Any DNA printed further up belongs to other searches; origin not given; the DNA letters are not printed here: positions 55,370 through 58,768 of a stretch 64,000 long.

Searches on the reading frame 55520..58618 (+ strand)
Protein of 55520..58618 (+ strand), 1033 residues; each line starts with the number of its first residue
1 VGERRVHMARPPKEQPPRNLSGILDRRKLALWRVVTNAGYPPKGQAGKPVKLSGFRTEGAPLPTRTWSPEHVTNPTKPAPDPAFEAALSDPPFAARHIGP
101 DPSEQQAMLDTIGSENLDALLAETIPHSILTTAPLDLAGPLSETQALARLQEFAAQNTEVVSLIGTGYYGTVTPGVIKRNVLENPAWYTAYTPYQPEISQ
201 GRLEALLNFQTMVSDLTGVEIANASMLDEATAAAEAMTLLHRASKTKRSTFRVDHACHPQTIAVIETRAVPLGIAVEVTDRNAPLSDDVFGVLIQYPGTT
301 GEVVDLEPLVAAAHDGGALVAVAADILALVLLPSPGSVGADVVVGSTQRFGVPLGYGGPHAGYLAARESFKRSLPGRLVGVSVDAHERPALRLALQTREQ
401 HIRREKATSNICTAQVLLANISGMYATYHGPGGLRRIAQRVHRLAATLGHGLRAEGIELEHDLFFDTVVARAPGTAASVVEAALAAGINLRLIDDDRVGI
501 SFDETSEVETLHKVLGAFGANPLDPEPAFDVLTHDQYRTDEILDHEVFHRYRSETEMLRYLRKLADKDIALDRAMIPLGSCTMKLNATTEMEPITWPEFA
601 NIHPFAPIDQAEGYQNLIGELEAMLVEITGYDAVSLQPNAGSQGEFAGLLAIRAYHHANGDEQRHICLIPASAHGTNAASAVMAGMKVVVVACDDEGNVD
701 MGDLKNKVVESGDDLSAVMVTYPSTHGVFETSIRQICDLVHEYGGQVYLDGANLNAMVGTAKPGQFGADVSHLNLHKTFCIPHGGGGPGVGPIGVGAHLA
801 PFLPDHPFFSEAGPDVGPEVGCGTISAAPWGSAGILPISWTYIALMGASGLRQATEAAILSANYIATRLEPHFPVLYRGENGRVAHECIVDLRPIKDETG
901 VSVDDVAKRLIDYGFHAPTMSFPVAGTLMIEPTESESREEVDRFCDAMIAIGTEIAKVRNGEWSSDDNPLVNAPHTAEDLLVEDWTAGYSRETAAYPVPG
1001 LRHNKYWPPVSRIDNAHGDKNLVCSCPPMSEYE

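Call 60: search_protein_families(library=pfam, proteins=[window:55520-58618:+], max_evalue=0.00001)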
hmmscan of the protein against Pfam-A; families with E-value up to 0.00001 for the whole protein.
window:55520-58618:+ (1033 aa): 3 families
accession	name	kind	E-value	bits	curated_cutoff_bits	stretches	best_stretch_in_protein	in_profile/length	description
PF02347.22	GDC-P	-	6.5e-190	632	26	2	96-517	2-428/429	Glycine cleavage system P-protein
PF21478.3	GcvP2_C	-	2.2e-59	199.1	27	1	854-975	1-122/122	Glycine dehydrogenase, C-terminal domain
PF01212.27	Beta_elim_lyase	-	8.7e-06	25.7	27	0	609-753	25-171/288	Beta-eliminating lyase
